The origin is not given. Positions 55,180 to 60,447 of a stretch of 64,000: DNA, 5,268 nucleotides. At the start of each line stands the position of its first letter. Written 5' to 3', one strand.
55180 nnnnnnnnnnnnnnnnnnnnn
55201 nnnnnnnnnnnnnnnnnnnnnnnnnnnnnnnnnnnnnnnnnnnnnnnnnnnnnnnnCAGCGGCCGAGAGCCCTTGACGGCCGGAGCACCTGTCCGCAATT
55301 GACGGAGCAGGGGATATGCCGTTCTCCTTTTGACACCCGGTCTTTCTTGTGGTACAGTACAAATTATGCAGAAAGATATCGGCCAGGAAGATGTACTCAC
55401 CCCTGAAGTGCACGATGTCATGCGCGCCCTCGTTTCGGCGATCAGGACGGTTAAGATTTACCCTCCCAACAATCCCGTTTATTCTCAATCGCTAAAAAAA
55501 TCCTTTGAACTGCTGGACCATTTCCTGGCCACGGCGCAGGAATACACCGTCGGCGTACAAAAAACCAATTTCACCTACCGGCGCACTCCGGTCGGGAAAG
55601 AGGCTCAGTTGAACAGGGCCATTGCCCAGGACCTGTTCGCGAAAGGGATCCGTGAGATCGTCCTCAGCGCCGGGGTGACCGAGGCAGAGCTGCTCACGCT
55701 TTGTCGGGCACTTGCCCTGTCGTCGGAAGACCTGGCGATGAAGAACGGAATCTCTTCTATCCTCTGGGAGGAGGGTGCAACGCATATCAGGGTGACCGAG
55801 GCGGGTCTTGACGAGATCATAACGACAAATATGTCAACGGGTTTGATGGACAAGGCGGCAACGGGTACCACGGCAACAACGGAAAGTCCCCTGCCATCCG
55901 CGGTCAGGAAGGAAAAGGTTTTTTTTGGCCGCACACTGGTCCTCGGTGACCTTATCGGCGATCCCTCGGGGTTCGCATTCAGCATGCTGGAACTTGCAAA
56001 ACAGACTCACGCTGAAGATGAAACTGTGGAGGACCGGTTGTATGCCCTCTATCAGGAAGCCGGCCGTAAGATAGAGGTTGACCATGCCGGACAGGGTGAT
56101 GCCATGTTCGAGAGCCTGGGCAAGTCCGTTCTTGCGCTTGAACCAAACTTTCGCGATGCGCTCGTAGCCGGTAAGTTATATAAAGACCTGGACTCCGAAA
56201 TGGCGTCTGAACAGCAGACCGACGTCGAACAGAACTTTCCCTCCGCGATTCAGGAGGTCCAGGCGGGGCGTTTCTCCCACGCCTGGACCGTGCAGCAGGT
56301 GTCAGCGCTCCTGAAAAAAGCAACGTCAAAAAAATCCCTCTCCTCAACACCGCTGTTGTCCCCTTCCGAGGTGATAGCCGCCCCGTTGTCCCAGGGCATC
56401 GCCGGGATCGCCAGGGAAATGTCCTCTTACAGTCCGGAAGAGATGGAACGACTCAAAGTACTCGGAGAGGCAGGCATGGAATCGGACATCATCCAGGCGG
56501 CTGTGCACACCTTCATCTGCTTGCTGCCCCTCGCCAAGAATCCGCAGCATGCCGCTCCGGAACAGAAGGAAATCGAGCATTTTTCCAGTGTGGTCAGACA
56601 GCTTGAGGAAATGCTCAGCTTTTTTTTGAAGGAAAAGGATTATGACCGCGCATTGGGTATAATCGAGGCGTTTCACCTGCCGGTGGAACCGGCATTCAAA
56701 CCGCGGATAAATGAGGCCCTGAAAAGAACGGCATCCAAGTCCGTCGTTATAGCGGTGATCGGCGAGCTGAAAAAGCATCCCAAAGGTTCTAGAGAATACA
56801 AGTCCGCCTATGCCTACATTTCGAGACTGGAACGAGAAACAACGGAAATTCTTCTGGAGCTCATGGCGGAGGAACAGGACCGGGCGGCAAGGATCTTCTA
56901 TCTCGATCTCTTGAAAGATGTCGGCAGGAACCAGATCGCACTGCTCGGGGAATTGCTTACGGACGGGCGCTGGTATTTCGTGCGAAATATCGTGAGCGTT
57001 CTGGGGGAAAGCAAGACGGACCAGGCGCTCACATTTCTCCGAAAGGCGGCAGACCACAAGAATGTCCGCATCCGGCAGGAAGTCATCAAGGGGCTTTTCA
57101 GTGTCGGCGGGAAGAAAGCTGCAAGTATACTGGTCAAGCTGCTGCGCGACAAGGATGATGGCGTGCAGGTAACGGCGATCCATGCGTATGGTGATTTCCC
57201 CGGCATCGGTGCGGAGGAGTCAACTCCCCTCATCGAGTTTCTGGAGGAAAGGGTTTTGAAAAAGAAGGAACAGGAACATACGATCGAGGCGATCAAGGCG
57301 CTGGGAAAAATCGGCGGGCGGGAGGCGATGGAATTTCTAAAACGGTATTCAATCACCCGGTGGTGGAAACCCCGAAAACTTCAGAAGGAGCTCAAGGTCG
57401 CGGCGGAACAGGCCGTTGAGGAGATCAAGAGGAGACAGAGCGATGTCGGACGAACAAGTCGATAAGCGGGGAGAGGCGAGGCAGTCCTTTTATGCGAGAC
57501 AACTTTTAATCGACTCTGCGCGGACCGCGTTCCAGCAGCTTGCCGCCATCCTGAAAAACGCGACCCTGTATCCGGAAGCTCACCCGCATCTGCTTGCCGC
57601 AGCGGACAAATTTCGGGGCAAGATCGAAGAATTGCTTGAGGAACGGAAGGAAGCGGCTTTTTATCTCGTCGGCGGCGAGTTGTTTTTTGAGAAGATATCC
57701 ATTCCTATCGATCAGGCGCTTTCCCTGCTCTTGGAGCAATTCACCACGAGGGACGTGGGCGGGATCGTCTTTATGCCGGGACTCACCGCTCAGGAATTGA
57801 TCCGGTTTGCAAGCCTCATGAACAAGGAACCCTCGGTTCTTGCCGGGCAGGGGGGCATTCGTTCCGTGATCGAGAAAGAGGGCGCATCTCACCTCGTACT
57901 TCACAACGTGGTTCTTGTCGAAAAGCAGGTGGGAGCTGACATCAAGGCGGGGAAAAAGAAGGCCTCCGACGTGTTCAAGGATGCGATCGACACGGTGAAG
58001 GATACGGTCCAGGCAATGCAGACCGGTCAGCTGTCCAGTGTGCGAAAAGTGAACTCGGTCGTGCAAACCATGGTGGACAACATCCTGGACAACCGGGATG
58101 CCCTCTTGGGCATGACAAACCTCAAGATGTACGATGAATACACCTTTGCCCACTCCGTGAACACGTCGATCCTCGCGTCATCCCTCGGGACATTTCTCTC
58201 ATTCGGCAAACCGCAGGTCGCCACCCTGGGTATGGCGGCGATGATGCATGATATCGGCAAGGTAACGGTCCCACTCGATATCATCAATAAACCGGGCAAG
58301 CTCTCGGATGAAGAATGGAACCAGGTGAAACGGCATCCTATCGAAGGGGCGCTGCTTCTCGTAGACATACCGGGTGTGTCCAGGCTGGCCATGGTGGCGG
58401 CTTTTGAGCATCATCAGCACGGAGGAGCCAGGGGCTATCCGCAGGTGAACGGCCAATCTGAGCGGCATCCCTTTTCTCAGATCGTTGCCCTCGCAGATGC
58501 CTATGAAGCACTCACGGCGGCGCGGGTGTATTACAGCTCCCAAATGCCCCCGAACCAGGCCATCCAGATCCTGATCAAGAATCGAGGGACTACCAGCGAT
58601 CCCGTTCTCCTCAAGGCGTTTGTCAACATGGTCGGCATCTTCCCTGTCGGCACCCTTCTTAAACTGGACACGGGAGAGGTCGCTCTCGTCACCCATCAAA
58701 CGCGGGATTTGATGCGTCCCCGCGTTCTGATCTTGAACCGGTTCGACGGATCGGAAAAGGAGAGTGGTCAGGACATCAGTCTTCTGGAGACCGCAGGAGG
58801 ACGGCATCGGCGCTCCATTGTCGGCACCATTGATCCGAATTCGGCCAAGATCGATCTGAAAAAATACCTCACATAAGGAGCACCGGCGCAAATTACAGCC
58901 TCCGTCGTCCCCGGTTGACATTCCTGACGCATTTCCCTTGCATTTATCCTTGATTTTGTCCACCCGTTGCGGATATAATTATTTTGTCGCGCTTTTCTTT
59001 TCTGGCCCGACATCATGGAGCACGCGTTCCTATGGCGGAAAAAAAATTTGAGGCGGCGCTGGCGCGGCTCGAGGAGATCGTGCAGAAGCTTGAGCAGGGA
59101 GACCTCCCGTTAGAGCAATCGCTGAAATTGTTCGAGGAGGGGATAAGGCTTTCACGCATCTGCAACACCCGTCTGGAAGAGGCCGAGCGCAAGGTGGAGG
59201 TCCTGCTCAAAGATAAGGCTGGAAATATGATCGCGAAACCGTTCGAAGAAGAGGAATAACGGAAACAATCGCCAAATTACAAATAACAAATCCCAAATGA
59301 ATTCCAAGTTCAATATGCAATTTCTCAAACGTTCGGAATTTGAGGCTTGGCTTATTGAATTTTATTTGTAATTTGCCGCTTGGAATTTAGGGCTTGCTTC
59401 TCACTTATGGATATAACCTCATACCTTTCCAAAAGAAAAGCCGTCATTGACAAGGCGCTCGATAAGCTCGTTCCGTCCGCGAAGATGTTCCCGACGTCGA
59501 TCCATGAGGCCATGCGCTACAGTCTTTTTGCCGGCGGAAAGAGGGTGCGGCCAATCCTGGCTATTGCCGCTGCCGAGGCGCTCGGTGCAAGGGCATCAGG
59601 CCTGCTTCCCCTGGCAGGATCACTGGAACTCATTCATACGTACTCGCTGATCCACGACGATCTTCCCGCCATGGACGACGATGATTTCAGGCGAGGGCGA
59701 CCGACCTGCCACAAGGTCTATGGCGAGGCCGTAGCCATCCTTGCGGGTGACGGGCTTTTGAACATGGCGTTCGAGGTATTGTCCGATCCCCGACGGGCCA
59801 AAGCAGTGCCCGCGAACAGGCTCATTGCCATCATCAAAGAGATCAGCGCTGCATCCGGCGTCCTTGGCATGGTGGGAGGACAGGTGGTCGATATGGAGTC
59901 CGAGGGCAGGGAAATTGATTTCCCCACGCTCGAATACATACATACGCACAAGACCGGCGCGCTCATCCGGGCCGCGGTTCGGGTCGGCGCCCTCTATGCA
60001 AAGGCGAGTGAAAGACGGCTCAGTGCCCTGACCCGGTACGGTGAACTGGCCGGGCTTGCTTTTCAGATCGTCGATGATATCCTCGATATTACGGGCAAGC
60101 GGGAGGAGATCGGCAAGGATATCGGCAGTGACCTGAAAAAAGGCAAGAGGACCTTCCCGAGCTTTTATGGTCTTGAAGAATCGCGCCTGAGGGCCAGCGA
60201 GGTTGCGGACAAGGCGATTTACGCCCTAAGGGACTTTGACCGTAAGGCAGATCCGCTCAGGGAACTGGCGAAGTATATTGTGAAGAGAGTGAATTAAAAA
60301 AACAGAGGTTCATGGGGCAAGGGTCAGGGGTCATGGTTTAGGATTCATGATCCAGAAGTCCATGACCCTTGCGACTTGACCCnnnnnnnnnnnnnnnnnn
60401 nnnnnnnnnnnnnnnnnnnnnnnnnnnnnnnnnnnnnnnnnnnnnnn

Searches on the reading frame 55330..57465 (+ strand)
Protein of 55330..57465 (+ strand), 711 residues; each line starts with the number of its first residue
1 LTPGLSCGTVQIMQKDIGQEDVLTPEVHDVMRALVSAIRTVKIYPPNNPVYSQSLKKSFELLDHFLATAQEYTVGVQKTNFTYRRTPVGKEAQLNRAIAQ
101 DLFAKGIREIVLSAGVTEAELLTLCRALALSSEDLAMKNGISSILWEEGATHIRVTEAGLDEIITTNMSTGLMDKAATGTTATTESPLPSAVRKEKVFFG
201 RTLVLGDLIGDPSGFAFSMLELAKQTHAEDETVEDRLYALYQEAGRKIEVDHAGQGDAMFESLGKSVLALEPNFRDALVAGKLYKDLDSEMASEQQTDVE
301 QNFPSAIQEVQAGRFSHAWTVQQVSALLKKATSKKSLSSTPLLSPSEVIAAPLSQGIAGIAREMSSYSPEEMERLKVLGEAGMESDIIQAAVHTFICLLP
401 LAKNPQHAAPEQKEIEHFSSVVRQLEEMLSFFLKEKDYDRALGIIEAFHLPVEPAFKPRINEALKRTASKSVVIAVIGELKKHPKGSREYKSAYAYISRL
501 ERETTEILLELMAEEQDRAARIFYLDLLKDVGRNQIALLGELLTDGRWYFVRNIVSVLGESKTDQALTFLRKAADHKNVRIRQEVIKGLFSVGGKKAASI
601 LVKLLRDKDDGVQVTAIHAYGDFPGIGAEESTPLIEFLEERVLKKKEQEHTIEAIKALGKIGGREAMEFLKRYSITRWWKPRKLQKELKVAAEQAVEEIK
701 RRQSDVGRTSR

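Call 53: search_protein_families(library=pfam, proteins=[window:55330-57465:+], max_evalue=0.00001)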
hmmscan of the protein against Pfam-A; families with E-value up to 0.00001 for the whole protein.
window:55330-57465:+ (711 aa): 1 family
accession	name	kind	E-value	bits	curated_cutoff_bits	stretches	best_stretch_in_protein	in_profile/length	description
PF13646.12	HEAT_2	-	4.4e-25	88.2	27.7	2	537-619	2-86/88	HEAT repeats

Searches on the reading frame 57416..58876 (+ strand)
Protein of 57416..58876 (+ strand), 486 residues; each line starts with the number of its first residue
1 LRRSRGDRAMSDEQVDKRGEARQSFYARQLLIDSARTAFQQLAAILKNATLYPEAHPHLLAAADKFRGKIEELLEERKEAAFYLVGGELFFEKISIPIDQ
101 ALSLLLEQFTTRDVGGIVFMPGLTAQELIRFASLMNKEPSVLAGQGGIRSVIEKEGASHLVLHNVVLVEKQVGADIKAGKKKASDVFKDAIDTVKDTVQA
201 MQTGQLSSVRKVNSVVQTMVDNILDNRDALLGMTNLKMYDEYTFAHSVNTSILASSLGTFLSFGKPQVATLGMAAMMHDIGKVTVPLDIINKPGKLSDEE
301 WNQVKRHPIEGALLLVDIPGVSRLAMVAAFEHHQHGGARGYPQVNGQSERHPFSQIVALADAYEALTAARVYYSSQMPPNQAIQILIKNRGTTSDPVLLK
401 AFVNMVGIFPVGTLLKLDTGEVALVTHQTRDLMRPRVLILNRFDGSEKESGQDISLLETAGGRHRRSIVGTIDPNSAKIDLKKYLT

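Call 53: search_protein_families(library=pfam, proteins=[window:57416-58876:+], max_evalue=0.00001)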
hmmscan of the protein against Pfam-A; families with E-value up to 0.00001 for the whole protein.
window:57416-58876:+ (486 aa): 2 families
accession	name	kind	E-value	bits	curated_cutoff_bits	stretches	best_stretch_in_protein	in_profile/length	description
PF13487.12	HD_5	-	2.7e-22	79.8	27.2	1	236-397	7-169/170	HD domain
PF01966.28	HD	-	8.6e-13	49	22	1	243-365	1-115/116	HD domain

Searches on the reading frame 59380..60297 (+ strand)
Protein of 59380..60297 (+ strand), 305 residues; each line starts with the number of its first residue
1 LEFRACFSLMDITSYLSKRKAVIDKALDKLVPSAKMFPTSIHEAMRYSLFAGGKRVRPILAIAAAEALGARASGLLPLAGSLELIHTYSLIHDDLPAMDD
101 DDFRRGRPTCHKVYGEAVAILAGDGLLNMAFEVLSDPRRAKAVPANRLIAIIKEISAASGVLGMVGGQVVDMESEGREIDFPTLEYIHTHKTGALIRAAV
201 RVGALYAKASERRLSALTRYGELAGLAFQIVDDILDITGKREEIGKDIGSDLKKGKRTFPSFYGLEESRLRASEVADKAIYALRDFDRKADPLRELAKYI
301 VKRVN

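Call 53: search_protein_families(library=pfam, proteins=[window:59380-60297:+], max_evalue=0.00001)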
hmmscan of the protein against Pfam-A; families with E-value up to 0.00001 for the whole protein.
window:59380-60297:+ (305 aa): 1 family
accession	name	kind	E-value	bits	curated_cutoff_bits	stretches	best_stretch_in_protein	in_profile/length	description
PF00348.22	polyprenyl_synt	-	6.1e-61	206.2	27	1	40-277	3-231/251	Polyprenyl synthetase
